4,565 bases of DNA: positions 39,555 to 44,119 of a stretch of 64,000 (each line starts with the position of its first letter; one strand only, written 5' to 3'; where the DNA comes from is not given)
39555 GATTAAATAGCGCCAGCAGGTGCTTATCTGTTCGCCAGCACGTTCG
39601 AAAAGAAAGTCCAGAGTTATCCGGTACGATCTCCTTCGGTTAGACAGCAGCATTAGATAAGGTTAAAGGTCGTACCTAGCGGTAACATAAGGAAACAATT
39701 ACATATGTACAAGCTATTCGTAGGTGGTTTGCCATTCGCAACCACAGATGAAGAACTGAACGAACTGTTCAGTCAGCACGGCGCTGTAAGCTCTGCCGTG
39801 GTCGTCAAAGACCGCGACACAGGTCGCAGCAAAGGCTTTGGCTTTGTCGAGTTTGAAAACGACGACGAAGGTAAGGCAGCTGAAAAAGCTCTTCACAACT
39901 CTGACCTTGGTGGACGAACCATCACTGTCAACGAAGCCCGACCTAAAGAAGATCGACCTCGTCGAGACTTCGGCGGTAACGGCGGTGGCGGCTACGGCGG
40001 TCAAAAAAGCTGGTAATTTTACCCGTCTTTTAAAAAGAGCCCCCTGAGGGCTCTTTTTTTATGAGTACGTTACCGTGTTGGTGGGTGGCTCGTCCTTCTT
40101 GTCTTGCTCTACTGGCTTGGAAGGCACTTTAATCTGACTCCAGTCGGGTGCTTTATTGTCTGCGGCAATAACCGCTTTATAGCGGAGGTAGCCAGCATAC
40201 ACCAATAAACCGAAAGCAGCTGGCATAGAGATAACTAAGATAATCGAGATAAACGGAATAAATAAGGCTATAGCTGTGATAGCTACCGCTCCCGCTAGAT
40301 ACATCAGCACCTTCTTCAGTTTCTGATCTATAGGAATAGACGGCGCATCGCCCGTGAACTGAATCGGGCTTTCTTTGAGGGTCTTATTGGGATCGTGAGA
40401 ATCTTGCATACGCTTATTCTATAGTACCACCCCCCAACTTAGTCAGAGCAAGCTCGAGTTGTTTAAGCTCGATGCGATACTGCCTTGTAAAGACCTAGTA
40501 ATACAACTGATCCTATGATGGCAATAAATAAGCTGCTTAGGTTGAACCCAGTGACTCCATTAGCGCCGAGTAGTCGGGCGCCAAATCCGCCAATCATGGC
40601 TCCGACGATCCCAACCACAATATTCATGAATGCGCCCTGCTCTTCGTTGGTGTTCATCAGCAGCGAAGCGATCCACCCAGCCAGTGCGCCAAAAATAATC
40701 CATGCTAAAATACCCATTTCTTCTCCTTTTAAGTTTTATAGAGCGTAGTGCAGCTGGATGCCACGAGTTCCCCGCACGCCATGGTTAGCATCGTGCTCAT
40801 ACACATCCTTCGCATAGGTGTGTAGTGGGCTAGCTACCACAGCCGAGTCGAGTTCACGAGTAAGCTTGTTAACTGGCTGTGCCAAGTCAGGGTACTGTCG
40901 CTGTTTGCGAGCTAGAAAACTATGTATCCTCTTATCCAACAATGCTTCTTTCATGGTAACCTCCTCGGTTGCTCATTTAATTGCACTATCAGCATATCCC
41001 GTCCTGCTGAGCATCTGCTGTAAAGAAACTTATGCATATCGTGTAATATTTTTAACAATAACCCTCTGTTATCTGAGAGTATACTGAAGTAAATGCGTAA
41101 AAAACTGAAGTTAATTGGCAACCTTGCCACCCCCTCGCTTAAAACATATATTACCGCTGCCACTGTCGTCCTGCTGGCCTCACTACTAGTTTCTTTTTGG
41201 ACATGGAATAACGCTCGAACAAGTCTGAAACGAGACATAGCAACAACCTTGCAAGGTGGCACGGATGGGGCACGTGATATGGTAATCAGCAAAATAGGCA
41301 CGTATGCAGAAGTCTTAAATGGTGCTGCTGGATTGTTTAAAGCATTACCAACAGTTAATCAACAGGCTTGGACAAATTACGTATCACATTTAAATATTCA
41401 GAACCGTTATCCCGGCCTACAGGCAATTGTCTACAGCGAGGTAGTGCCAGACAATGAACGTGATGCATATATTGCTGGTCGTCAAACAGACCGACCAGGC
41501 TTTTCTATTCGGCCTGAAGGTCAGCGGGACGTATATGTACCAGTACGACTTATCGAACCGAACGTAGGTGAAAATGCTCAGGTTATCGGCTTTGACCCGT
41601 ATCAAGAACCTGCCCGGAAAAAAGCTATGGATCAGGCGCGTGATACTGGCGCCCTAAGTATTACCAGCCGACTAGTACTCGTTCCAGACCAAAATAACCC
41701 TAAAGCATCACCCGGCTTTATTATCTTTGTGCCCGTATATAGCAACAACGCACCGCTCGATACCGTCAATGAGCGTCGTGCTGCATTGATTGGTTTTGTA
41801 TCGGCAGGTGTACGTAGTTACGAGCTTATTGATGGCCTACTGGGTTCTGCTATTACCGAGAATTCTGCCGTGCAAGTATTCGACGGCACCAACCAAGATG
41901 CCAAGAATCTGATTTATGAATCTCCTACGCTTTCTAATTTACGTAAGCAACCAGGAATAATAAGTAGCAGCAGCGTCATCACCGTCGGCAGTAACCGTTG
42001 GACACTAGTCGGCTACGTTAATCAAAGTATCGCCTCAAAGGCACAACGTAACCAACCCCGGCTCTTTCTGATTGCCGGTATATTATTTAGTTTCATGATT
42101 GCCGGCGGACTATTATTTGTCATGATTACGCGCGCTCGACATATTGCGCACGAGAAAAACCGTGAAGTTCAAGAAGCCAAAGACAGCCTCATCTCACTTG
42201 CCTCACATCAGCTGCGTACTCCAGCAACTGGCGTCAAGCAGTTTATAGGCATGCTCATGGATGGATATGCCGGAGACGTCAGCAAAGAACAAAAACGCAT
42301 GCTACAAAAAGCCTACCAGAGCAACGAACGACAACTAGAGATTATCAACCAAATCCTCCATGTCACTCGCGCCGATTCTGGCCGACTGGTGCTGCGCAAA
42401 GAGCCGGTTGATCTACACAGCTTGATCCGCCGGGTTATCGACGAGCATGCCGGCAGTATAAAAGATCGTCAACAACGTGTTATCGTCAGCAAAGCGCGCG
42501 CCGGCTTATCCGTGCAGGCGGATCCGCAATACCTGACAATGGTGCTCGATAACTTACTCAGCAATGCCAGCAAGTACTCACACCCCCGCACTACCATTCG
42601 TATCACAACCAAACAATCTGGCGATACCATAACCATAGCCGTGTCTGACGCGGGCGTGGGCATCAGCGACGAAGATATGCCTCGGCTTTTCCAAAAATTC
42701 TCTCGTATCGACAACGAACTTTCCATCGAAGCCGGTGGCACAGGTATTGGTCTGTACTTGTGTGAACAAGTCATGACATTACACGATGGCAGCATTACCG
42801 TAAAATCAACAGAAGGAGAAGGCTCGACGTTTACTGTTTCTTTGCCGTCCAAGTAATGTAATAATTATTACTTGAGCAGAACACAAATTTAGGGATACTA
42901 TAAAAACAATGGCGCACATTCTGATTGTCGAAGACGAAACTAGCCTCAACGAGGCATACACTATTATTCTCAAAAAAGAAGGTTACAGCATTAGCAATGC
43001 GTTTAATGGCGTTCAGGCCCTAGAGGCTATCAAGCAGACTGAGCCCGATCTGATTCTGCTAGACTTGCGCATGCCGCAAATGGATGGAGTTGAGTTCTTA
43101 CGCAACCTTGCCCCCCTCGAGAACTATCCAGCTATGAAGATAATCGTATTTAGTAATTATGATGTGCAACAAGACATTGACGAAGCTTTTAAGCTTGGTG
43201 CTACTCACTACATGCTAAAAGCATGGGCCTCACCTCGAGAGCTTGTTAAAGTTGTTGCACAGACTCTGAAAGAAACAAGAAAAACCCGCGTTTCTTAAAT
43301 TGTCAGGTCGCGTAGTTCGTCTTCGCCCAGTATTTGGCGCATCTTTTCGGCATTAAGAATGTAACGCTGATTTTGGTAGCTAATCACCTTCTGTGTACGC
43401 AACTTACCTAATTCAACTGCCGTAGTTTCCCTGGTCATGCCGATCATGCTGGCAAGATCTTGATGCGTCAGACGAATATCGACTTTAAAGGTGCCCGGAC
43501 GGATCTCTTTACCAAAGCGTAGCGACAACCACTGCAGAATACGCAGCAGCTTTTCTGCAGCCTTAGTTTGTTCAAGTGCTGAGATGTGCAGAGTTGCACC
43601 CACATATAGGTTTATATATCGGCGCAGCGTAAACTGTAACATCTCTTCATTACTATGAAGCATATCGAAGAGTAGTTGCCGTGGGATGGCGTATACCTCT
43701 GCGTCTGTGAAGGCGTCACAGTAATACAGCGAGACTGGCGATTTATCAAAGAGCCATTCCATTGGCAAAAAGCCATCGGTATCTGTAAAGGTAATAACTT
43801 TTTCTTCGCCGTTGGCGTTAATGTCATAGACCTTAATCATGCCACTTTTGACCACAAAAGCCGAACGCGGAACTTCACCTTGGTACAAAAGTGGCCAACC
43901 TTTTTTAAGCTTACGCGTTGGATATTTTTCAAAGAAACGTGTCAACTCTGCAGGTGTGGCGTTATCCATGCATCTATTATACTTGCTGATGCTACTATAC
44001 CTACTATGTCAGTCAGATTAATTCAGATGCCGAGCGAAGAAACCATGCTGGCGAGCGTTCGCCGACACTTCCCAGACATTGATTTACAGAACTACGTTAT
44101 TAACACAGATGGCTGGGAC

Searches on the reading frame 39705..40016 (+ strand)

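Call 60: search_protein_families(library=pfam, proteins=[window:39705-40016:+], max_evalue=0.00001)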
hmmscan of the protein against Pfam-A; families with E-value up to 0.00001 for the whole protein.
window:39705-40016:+ (103 aa): 1 family
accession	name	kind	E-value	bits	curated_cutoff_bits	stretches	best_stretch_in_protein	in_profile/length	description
PF00076.28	RRM_1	-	4.6e-23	81.3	20.7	1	4-74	1-70/70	RNA recognition motif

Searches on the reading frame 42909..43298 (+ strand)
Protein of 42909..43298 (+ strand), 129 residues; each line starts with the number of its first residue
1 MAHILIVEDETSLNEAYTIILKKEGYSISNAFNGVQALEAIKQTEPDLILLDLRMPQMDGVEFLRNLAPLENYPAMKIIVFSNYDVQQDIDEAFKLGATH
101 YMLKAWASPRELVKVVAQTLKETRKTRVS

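Call 60: search_protein_families(library=pfam, proteins=[window:42909-43298:+], max_evalue=0.00001)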
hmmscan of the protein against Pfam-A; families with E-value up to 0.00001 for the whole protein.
window:42909-43298:+ (129 aa): 1 family
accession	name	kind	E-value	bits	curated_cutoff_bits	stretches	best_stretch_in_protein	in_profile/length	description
PF00072.30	Response_reg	-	1.9e-26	92.8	30.2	1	4-116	1-110/111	Response regulator receiver domain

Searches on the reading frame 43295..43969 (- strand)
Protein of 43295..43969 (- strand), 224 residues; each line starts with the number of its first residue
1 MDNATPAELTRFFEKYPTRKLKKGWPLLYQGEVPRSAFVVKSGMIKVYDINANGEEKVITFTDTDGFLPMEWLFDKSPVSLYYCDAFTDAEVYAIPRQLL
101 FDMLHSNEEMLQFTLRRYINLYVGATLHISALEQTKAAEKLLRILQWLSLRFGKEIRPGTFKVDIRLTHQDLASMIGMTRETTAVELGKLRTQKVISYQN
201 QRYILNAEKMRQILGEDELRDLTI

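Call 61: search_protein_families(library=pfam, proteins=[window:43295-43969:-], max_evalue=0.00001)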
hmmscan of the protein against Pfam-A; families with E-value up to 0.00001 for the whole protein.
window:43295-43969:- (224 aa): 3 families
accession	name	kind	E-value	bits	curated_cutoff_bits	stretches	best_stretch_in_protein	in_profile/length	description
PF13545.12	HTH_Crp_2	-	1.6e-13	50.8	27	1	141-213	3-70/70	Crp-like helix-turn-helix domain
PF00027.35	cNMP_binding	-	7.1e-13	48.8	27.5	1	19-106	2-88/89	Cyclic nucleotide-binding domain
PF00325.26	Crp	-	9.8e-06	25.6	21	0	165-196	1-32/32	Bacterial regulatory proteins, crp family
